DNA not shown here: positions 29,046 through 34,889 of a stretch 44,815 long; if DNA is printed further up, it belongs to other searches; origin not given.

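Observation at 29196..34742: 1848-aa membrane-anchored coiled-coil giant with ~69-residue periodicity and a C-terminal HTH-like module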

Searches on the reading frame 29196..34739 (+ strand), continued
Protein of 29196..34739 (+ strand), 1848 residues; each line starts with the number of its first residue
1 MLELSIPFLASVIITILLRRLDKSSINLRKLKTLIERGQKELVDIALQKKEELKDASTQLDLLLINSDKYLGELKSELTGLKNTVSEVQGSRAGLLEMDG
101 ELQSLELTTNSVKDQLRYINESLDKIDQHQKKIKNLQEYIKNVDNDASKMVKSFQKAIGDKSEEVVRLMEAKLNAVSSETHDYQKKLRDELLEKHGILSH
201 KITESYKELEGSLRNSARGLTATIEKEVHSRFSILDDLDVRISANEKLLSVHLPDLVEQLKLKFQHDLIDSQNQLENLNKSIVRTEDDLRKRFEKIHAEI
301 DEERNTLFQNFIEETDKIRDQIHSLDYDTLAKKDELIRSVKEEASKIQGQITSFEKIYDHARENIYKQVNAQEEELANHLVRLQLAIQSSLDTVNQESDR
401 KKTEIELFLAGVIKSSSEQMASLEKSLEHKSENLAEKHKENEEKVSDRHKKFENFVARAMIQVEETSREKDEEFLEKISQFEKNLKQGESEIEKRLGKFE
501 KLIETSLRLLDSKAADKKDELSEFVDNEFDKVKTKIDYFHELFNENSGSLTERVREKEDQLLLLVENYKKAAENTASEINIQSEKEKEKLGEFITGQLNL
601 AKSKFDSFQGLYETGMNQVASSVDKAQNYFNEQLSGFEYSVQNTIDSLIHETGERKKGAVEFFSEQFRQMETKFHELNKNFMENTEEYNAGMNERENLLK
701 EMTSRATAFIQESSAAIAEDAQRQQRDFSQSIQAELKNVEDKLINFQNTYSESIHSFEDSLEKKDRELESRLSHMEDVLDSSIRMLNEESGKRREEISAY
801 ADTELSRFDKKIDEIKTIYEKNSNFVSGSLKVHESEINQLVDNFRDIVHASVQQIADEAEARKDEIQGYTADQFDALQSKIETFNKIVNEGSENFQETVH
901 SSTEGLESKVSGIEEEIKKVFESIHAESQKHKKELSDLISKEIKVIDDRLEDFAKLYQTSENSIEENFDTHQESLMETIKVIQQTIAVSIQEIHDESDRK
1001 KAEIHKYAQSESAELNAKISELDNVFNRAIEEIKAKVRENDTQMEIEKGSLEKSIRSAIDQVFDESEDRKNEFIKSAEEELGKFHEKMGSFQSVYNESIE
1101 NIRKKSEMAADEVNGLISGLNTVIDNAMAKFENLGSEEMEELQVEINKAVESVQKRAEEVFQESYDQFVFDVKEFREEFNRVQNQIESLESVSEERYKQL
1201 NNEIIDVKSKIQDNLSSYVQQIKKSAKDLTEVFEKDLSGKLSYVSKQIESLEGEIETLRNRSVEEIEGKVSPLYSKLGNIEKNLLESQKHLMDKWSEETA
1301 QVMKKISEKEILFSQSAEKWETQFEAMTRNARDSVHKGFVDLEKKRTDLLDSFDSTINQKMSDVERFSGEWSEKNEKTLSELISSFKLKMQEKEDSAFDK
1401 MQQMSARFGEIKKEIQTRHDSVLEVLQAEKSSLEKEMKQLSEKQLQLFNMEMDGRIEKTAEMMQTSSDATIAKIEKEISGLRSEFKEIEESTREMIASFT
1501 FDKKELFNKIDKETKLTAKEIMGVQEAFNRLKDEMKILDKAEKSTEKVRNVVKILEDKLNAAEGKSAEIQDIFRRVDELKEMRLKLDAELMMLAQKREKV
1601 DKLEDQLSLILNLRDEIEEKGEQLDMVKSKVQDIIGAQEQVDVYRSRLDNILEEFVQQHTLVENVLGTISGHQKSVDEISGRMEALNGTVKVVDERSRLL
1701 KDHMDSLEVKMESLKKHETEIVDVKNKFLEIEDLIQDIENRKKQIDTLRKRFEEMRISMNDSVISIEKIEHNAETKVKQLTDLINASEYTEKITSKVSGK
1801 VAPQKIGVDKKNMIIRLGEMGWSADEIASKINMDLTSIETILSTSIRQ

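Call 44: search_protein_families(library=ncbifam, proteins=[L002:16080-18131:+], max_evalue=0.001)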
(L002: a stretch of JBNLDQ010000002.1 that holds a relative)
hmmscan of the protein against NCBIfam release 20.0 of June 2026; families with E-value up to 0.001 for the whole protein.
L002:16080-18131:+ (684 aa): 41 families (the best 25 are shown)
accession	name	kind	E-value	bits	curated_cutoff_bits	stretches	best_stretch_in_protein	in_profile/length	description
NF008168.0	PRK10917.2-2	equivalog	1.8e-225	750.8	718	1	11-660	120-764/795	ATP-dependent DNA helicase RecG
NF008165.0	PRK10917.1-3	equivalog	7.4e-218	725.4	711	1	12-657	18-658/692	ATP-dependent DNA helicase RecG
TIGR00643.1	recG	equivalog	4.5e-198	659.9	659.4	1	23-653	3-627/629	ATP-dependent DNA helicase RecG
NF008170.0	PRK10917.2-4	equivalog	2.5e-194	647.6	975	1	10-661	139-802/826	ATP-dependent DNA helicase RecG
NF008163.0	PRK10917.1-1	equivalog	5.8e-175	583.4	796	1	12-655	19-664/692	ATP-dependent DNA helicase RecG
NF008164.0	PRK10917.1-2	equivalog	2.2e-172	574.9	785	1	23-661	41-677/704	ATP-dependent DNA helicase RecG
NF008166.0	PRK10917.1-4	equivalog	1.5e-163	545.6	864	1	16-656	25-678/705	ATP-dependent DNA helicase RecG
NF008167.0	PRK10917.2-1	equivalog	3.6e-158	528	995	1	22-660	25-714/744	ATP-dependent DNA helicase RecG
TIGR00580.2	mfd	equivalog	9e-103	345.3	800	1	239-632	412-798/907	transcription-repair coupling factor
NF008169.0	PRK10917.2-3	equivalog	8e-92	308.7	555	1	12-657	5-605/610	ATP-dependent DNA helicase RecG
NF007966.0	PRK10689.1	equivalog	1.8e-74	251.1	1329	1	253-634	592-967/1148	transcription-repair coupling factor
NF010337.0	PRK13766.1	equivalog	2.8e-15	55.5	610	2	292-395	40-143/781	Hef nuclease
TIGR00595.1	priA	equivalog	2.6e-14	52.7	230.35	1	286-405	1-114/509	replication restart helicase PriA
NF004067.0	PRK05580.1-4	equivalog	2.1e-12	46.2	763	1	232-407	174-341/737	primosomal protein N'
NF004070.0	PRK05580.2-2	equivalog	2.3e-12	45.9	921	1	253-404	188-333/729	primosomal protein N'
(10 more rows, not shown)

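Call 54: predict_structure(alignment_id=A3)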
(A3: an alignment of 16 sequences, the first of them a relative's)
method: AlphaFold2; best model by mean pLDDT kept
length: 1035 residues; sequences in the alignment: 16
mean_pLDDT: 63.3   pTM: 0.23
mean pLDDT of the five models: 63.3, 58.5, 57.5, 56.1, 55.7
residues with pLDDT >= 90: 0; 70-90: 287; 50-70: 671; < 50: 77
segments of 3 or more residues with pLDDT < 50: 1-6, 108-110, 323-330, 558-567, 779-788, 975-994
pLDDT, mean of each block of 10 residues (from residue 1): 47 56 54 63 65 63 59 59 56 53 50 52 56 56 53 55 59 70 72 71 71 71 69 67 66 66 72 66 61 69 70 63 44 55 70 71 68 67 65 63 65 61 60 62 64 67 71 73 72 75 76 74 71 68 61 54 47 63 72 73 75 78 79 76 71 60 59 60 57 57 58 60 59 59 66 63 63 54 44 56 62 61 61 62 60 56 53 58 60 64 65 71 76 80 78 72 68 47 31 48 74 75 75 61
secondary structure, 60 per line:
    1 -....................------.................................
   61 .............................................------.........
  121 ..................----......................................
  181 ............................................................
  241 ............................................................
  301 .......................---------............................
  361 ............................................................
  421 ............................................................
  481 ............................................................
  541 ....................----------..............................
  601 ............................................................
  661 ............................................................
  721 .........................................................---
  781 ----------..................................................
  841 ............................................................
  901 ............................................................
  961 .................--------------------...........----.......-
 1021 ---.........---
elements in order (helices of 4 or more, strands of 3 or more residues): H2-21 H28-105 H112-138 H143-323 H333-560 H571-777 H791-977 H998-1008 H1013-1019 H1024-1032

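Call 56: search_protein_representatives(alignment_id=A3)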
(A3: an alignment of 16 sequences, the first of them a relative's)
Query: 16 sequences, 1068 profile positions. Proteins with E-value up to 0.001 (for the whole library): 1385; up to 1e-10: 339; up to 1e-30: 76. The best 150 are listed.
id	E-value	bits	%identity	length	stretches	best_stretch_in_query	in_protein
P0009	0.0e+00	1662.0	-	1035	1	1-1065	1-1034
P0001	0.0e+00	1489.6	-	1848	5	278-1067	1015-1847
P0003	0.0e+00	1406.2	-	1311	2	339-1067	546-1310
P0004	0.0e+00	1311.9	-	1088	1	1-1066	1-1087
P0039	0.0e+00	1106.0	-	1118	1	1-1066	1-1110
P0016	0.0e+00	1071.3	-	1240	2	342-1067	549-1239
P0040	3.7e-247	839.6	-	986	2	575-1066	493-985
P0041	2.3e-226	770.8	-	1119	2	192-1066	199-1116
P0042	1.8e-206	704.9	-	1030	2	452-1066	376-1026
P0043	1.4e-201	688.7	-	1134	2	263-1066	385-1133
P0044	1.8e-195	668.5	-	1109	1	1-1067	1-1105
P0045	5.5e-195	666.9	-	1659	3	420-1064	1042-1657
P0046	4.6e-188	644.0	-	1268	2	341-1065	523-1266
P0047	1.6e-186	638.8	-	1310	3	618-1065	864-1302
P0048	2.2e-169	582.1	-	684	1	435-1066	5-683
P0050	2.3e-149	515.8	-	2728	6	377-1065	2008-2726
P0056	1.1e-69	252.0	-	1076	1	5-1064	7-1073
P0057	1.0e-68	248.8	-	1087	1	1-1064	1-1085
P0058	4.3e-68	246.7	-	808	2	3-418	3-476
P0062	1.0e-59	219.0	-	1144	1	2-1063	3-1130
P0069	2.5e-55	204.5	-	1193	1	1-1063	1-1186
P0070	3.5e-55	204.0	-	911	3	588-1065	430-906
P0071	2.8e-53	197.7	-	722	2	3-388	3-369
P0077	7.2e-47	176.5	-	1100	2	549-1065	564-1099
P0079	7.1e-45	169.9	-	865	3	690-1063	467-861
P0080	5.9e-44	166.8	-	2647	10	571-1064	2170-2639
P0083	1.9e-42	161.8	-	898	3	620-1063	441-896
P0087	1.4e-38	149.1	-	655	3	745-1063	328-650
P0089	4.0e-38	147.5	-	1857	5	11-154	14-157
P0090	7.1e-36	140.1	-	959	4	628-1063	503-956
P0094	9.9e-35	136.3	-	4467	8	163-1062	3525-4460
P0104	1.5e-31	125.7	-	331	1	750-1063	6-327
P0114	1.2e-28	116.1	-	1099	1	7-1064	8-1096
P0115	2.1e-28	115.3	-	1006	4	796-1063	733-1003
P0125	5.0e-26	107.5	-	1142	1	10-1063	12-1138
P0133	8.2e-25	103.4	-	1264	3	6-578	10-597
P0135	1.1e-24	103.1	-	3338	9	759-1064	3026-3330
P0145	3.2e-22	94.9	-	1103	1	8-1064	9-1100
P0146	3.4e-22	94.8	-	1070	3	182-1064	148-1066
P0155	1.7e-21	92.5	-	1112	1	8-1063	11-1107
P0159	3.8e-21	91.3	-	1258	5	708-1063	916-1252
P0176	7.1e-20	87.1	-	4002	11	334-985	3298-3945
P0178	7.3e-20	87.0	-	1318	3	293-1063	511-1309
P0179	7.4e-20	87.0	-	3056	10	398-1063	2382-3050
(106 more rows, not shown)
